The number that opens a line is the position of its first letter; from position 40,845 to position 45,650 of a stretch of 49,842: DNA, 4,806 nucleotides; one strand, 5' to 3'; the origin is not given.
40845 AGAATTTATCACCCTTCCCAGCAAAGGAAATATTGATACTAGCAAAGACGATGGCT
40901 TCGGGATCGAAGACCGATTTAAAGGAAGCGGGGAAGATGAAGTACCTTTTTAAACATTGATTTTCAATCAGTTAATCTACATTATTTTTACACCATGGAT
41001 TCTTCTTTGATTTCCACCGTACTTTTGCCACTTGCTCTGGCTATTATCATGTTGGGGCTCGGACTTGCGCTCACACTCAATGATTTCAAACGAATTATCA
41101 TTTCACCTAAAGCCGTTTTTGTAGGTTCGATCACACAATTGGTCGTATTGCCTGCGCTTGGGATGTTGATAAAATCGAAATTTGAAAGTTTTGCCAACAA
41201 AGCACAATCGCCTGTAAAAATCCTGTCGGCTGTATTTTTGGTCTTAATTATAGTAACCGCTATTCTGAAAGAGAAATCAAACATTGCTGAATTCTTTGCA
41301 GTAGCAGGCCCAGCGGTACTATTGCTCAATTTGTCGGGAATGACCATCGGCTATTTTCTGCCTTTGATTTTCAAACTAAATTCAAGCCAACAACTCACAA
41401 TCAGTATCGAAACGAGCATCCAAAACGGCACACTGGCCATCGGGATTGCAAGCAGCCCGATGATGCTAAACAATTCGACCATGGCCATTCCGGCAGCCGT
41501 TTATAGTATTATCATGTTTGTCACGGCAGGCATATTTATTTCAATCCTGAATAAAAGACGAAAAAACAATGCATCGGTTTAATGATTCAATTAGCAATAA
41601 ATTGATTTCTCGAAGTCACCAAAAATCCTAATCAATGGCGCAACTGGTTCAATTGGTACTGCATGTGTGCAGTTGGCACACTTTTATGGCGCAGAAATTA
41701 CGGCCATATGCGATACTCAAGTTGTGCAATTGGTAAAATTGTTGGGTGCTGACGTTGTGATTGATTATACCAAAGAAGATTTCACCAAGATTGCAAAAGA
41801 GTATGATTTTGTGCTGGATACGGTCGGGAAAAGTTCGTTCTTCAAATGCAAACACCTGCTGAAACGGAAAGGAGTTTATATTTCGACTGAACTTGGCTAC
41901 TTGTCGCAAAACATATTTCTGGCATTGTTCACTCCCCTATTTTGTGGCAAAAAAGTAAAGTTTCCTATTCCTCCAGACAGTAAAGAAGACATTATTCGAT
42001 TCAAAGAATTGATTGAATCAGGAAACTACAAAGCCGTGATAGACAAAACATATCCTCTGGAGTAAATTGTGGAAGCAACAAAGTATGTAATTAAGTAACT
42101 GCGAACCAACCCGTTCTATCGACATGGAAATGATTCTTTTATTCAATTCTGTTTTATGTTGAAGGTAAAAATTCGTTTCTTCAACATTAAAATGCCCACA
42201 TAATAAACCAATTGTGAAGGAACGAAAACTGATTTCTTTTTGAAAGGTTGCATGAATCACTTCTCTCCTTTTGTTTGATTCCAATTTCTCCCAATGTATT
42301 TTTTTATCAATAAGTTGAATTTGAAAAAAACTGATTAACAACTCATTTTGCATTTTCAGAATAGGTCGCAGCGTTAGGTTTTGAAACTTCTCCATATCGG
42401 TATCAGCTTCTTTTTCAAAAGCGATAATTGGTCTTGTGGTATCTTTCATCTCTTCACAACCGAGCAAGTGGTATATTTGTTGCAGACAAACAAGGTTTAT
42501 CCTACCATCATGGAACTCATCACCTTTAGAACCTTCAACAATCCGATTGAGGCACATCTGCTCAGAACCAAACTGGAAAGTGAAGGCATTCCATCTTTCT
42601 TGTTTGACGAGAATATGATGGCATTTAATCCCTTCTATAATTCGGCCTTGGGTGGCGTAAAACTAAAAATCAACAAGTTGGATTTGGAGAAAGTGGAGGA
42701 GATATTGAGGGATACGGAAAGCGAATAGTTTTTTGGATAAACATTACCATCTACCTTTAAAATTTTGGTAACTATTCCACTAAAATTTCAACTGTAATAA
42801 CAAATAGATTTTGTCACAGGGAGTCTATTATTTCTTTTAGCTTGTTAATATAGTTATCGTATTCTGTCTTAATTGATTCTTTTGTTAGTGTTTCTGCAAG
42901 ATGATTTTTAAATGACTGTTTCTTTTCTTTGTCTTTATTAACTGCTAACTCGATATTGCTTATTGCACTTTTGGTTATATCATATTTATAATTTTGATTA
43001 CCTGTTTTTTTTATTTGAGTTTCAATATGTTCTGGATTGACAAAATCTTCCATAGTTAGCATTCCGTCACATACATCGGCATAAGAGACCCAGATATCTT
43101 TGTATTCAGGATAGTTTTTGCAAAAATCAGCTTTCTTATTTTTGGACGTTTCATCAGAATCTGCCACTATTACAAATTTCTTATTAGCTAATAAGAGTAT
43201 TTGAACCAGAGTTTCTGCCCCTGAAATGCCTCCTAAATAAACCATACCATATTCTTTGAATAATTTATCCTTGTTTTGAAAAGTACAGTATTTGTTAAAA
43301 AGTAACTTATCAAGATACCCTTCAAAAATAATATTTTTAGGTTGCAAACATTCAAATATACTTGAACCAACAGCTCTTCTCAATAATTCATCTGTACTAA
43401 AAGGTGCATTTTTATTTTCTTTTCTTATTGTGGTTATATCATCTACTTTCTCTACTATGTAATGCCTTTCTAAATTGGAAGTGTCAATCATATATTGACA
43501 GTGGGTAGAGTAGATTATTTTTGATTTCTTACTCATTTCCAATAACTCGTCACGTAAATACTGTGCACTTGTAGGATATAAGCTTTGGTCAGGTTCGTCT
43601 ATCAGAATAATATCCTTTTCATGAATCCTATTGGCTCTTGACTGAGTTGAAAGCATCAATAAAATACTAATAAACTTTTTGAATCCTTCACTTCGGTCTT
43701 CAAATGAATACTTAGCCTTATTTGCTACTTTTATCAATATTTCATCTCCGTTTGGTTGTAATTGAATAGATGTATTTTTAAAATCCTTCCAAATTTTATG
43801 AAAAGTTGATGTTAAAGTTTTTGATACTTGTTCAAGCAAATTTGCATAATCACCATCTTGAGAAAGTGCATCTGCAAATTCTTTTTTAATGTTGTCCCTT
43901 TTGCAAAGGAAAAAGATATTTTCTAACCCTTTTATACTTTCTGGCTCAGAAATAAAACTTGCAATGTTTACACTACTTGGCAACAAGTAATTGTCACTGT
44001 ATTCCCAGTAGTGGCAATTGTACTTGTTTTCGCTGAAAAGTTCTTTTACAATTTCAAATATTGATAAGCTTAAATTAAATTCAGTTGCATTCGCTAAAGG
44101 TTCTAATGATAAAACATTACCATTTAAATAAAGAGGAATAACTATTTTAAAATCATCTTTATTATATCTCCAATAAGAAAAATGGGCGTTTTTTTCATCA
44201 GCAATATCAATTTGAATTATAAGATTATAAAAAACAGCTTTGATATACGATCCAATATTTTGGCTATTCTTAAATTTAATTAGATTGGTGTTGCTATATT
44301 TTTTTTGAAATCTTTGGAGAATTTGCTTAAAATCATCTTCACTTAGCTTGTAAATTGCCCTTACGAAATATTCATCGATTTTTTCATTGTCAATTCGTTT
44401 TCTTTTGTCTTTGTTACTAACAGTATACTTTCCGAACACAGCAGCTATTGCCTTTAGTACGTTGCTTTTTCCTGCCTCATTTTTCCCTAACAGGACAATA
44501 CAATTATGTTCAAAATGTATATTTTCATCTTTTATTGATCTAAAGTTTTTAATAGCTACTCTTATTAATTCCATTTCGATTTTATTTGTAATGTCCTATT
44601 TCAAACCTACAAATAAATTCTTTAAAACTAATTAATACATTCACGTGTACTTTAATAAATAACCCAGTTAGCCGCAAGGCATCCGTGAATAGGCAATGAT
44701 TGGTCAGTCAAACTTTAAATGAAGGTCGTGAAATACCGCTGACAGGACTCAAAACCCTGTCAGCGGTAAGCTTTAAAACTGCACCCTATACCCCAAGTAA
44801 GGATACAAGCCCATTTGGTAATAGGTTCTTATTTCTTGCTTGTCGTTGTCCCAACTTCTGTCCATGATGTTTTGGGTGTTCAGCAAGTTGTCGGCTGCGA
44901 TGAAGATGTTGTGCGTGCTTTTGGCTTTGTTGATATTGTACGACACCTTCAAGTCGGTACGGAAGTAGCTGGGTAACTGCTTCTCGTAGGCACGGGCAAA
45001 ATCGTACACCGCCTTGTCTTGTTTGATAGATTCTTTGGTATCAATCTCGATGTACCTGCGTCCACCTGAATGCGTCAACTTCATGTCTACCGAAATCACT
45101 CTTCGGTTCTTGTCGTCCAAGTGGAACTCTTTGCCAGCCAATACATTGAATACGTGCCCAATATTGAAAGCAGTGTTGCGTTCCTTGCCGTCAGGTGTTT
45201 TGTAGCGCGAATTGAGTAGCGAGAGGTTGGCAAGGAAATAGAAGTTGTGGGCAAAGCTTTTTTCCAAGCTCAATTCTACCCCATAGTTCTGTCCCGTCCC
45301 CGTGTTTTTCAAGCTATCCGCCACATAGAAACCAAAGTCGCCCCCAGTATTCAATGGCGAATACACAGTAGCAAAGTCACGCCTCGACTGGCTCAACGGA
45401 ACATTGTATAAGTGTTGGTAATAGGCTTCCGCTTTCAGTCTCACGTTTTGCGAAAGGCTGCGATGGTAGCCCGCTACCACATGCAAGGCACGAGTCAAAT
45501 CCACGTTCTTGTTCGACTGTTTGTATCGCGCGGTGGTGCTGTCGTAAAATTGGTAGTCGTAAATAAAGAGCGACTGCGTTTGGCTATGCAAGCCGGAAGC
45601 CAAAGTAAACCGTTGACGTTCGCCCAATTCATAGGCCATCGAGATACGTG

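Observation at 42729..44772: Stand-alone OLD-family ATPase-TOPRIM nuclease on a sharply AT-rich islet: candidate single-gene defence module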

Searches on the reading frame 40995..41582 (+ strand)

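Call 3: search_protein_families(library=pfam, proteins=[window:40995-41582:+], max_evalue=0.01)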
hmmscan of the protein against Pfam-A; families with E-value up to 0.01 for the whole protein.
window:40995-41582:+ (195 aa): 1 family
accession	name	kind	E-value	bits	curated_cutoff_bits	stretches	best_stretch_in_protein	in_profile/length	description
PF01758.21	SBF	-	1.2e-07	32.1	24.3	1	12-58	1-47/191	Sodium Bile acid symporter family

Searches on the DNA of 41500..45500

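Call 83: search_rna_families(source=window, start=41500, end=45500, threshold=evalue, max_evalue=1)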
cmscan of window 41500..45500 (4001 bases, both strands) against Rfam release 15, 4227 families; matches with E-value up to 1: 1.
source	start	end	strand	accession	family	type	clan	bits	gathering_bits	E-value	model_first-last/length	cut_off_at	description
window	42224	42276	-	RF01726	SAM-II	Cis-reg; riboswitch;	-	24.7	44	0.14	1-60/60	no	SAM-II riboswitch aptamer (SAM-II long loop)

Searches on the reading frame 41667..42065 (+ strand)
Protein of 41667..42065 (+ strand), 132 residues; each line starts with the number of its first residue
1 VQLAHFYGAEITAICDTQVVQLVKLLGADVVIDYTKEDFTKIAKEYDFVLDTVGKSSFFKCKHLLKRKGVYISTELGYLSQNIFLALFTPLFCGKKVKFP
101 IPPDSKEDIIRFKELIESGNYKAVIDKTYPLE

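Call 3: search_protein_families(library=pfam, proteins=[window:41667-42065:+], max_evalue=0.01)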
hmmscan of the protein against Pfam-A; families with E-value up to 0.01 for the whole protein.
window:41667-42065:+ (132 aa): 2 families
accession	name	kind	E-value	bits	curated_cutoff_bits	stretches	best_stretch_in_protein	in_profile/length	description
PF13602.12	ADH_zinc_N_2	-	1.6e-15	58.7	27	1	26-132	1-114/134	Zinc-binding dehydrogenase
PF00107.32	ADH_zinc_N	-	1.9e-09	38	31.8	1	1-97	7-109/129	Zinc-binding dehydrogenase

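Call 4: search_protein_families(library=padloc, proteins=[window:41667-42065:+], max_evalue=0.01)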
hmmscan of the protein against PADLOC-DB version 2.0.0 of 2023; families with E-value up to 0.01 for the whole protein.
window:41667-42065:+ (132 aa): 0 families

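Call 5: search_protein_families(library=ncbifam, proteins=[window:41667-42065:+], max_evalue=0.01)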
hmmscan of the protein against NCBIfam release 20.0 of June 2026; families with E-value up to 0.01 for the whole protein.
window:41667-42065:+ (132 aa): 4 families
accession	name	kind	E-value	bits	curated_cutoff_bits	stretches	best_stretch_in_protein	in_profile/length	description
TIGR02824.1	quinone_pig3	subfamily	1.2e-06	27.7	296.8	1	2-72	158-235/325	putative NAD(P)H quinone oxidoreductase, PIG3 family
NF047908.1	AldhRedAhr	equivalog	0.00072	18.5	470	1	1-69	183-254/335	NADPH-dependent aldehyde reductase Ahr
NF008024.0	PRK10754.1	subfamily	0.0053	15.8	348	1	3-73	160-237/327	NADPH:quinone reductase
TIGR01202.1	bchC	equivalog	0.0062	15.7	291.25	1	2-121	162-274/308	chlorophyll synthesis pathway protein BchC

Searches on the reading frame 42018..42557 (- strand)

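Call 3: search_protein_families(library=pfam, proteins=[window:42018-42557:-], max_evalue=0.01)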
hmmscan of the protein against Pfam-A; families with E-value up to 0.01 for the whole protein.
window:42018-42557:- (179 aa): 0 families

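Call 4: search_protein_families(library=padloc, proteins=[window:42018-42557:-], max_evalue=0.01)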
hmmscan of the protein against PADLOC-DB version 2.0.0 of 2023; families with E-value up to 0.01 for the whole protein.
window:42018-42557:- (179 aa): 0 families

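Call 5: search_protein_families(library=ncbifam, proteins=[window:42018-42557:-], max_evalue=0.01)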
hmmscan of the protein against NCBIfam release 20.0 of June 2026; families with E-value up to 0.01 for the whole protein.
window:42018-42557:- (179 aa): 1 family
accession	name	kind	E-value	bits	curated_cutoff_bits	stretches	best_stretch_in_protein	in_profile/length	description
NF012194.0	tet_MFS_J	exception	0.0006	18.9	870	1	66-175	207-313/398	tetracycline efflux MFS transporter Tet(J)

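Call 64: search_protein_families(library=pfam, proteins=[window:42018-42452:-], max_evalue=0.001)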
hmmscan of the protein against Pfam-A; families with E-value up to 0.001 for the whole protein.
window:42018-42452:- (144 aa): 0 families

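Call 80: search_protein_families(library=phrogs, proteins=[window:42018-42452:-], max_evalue=0.001)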
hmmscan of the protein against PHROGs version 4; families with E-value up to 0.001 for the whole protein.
window:42018-42452:- (144 aa): 0 families

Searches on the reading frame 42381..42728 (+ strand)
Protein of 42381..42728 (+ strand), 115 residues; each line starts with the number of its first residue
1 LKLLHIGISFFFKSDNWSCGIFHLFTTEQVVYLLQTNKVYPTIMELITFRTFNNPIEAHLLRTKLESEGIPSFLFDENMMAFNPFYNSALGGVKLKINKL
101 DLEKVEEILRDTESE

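Call 3: search_protein_families(library=pfam, proteins=[window:42381-42728:+], max_evalue=0.01)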
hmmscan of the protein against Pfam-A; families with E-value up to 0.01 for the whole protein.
window:42381-42728:+ (115 aa): 1 family
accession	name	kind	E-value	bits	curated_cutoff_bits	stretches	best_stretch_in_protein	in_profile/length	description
PF09413.15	DUF2007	-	2.4e-07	31.2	25.7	1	50-111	5-64/66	Putative prokaryotic signal transducing protein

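Call 4: search_protein_families(library=padloc, proteins=[window:42381-42728:+], max_evalue=0.01)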
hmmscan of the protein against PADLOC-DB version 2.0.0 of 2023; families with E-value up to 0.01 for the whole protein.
window:42381-42728:+ (115 aa): 0 families

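Call 5: search_protein_families(library=ncbifam, proteins=[window:42381-42728:+], max_evalue=0.01)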
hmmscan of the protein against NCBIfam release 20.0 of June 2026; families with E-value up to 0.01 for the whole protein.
window:42381-42728:+ (115 aa): 0 families
